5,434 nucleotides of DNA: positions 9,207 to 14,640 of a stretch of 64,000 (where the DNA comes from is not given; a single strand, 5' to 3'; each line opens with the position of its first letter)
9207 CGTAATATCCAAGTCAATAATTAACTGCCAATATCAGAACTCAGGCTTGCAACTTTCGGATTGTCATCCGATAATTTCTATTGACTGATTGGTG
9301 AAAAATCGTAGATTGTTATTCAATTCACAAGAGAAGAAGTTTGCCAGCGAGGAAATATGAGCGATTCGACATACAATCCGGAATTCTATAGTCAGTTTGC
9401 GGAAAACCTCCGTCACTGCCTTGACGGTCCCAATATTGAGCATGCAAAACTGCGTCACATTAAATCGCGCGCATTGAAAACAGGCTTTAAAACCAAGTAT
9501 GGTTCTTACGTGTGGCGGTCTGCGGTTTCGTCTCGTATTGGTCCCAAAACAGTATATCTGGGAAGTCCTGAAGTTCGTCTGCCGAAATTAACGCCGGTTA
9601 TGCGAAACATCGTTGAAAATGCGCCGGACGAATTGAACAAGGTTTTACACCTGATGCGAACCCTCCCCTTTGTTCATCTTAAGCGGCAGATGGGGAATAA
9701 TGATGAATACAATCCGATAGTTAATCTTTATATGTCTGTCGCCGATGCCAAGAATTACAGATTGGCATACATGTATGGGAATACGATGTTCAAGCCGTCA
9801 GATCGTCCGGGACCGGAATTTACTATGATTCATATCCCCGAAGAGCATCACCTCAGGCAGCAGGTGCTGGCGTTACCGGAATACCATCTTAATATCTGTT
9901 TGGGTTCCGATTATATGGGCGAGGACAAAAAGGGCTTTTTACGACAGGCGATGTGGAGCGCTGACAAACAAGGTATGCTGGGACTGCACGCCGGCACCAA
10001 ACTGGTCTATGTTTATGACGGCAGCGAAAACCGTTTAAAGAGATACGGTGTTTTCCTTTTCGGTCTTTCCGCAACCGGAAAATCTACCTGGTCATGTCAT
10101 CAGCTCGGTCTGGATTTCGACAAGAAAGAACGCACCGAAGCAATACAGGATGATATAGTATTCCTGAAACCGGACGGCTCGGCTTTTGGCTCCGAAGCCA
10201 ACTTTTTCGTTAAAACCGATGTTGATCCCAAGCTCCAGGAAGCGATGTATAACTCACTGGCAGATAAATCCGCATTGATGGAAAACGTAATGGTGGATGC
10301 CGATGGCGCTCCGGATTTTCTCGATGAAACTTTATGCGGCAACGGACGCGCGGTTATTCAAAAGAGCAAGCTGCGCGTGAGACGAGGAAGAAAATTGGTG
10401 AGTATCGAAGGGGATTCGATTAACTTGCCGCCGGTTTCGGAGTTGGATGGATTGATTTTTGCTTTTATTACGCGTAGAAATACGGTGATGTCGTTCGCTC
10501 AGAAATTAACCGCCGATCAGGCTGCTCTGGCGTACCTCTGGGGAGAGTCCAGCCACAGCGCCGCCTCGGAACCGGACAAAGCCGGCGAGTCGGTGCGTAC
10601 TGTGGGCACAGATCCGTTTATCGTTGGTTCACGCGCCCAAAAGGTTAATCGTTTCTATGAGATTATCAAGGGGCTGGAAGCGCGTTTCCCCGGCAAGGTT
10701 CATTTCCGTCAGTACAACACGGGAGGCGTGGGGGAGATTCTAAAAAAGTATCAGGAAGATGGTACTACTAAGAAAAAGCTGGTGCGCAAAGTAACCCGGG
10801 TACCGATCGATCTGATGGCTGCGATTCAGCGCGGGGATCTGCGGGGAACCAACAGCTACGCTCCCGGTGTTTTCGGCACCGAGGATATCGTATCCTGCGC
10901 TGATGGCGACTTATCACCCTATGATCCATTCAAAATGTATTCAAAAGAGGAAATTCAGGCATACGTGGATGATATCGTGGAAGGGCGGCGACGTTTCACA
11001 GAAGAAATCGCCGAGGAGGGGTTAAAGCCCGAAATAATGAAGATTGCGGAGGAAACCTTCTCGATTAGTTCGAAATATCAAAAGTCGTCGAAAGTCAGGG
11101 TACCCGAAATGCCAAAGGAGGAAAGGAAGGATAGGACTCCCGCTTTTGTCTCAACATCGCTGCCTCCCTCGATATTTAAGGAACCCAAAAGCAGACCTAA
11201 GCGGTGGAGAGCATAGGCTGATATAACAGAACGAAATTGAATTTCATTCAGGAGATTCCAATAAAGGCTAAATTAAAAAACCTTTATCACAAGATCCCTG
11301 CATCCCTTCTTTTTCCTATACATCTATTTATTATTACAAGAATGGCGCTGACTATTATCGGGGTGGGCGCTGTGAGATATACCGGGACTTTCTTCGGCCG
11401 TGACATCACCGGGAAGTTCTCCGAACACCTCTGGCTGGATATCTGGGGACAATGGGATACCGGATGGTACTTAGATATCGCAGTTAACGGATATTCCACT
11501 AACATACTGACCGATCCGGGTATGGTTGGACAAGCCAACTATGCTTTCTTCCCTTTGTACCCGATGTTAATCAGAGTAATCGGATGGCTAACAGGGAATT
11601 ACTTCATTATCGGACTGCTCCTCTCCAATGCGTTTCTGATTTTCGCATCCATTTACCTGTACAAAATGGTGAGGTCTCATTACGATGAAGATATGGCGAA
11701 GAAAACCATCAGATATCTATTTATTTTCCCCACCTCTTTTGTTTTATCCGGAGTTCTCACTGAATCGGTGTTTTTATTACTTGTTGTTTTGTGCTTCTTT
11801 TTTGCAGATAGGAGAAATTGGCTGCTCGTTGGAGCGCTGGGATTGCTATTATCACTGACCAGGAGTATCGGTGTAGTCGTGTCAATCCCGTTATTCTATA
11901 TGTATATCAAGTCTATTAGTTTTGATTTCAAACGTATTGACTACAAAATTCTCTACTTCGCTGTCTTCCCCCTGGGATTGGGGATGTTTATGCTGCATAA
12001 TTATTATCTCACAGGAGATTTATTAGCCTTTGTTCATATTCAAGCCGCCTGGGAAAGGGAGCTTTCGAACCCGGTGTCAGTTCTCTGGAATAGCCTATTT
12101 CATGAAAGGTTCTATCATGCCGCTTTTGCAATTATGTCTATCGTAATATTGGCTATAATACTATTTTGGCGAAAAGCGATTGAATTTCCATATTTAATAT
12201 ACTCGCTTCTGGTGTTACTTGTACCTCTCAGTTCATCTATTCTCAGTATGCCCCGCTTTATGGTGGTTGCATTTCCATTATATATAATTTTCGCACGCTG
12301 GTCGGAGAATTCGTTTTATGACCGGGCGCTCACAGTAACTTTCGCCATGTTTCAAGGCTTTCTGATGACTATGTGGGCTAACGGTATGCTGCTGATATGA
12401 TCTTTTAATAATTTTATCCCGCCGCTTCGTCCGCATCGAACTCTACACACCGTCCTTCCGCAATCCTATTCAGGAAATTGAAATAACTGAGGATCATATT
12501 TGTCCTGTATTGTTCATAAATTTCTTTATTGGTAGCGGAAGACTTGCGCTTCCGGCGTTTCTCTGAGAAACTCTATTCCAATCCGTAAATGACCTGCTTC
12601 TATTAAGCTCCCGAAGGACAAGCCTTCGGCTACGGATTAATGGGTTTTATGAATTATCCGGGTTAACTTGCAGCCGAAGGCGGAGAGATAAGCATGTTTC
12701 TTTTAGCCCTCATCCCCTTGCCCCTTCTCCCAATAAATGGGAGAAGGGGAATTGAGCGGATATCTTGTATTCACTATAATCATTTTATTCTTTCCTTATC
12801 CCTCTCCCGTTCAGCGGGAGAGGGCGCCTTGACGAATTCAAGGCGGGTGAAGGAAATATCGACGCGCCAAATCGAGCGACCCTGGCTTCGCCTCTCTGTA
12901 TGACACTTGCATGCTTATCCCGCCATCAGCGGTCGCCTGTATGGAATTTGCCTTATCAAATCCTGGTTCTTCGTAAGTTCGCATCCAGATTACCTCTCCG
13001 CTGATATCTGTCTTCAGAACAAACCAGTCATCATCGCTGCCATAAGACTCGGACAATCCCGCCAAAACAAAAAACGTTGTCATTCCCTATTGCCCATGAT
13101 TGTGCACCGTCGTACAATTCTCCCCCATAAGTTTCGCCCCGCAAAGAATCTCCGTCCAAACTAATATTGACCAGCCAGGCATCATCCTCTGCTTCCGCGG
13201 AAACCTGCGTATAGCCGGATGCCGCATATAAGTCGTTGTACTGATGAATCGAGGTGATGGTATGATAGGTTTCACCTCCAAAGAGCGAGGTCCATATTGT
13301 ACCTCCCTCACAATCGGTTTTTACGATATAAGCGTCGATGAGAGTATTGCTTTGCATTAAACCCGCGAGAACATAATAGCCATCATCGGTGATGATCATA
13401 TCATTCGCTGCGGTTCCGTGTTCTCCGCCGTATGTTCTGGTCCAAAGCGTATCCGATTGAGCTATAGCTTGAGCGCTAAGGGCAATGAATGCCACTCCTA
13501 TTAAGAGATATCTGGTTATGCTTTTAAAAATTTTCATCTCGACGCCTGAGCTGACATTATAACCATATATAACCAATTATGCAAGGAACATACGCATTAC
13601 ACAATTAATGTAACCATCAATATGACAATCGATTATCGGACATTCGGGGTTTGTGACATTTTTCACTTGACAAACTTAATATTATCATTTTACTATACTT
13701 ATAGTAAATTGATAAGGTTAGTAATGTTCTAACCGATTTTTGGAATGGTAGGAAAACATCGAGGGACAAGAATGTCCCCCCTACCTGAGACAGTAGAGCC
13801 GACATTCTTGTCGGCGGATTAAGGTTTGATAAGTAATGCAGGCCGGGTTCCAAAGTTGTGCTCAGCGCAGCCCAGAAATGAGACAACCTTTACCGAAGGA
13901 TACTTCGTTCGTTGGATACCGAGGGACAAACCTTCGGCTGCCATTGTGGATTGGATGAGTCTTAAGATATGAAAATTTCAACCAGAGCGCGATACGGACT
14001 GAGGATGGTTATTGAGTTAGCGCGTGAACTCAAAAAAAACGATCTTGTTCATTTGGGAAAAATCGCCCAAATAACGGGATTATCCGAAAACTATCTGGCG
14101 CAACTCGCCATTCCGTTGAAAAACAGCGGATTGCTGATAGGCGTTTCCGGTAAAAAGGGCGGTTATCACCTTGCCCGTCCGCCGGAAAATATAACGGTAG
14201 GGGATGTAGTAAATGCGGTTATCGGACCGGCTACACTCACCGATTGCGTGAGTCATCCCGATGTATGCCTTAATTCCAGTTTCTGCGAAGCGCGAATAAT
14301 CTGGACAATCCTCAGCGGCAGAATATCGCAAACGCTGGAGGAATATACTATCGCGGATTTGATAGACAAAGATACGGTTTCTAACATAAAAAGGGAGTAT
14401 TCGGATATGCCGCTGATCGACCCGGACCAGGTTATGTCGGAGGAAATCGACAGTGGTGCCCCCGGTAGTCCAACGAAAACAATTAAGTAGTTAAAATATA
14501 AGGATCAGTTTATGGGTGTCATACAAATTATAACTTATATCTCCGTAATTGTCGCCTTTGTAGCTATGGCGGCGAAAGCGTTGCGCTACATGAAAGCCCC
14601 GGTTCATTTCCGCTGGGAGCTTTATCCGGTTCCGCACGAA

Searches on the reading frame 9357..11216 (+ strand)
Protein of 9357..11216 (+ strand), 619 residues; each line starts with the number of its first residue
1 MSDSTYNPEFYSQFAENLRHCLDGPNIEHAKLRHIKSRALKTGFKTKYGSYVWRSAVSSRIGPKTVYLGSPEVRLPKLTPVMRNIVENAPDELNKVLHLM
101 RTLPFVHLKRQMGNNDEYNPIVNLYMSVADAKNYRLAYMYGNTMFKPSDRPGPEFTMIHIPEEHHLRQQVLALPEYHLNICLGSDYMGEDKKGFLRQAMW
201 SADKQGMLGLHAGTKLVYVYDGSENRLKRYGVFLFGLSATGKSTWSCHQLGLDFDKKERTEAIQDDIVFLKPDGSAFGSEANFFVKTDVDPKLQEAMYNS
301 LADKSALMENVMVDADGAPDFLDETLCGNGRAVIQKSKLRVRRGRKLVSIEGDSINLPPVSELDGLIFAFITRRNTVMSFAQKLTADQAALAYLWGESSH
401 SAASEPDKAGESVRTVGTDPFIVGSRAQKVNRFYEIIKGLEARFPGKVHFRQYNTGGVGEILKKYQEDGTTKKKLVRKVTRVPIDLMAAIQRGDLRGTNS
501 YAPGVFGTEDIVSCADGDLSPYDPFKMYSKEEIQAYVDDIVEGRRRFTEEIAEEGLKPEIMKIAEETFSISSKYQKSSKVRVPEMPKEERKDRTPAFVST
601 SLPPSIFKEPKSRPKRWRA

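Call 68: search_protein_families(library=pfam, proteins=[window:9357-11216:+], max_evalue=0.00001)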
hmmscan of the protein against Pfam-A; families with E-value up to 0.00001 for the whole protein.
window:9357-11216:+ (619 aa): 1 family
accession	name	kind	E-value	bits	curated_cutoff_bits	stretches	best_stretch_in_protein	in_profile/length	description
PF01293.25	PEPCK_ATP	-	1.4e-24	87.1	26.5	1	94-443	76-404/465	Phosphoenolpyruvate carboxykinase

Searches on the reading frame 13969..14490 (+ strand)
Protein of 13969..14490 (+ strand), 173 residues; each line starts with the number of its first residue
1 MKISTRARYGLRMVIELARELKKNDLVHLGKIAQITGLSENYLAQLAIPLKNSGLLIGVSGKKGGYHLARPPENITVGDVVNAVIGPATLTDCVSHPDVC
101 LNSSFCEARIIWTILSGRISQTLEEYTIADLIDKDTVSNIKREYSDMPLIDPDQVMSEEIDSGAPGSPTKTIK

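Call 68: search_protein_families(library=pfam, proteins=[window:13969-14490:+], max_evalue=0.00001)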
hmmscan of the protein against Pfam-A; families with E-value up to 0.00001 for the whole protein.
window:13969-14490:+ (173 aa): 1 family
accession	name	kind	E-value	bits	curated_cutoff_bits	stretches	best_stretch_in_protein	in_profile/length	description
PF02082.26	Rrf2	-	2.9e-30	105.6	30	1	3-133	1-131/132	Iron-dependent Transcriptional regulator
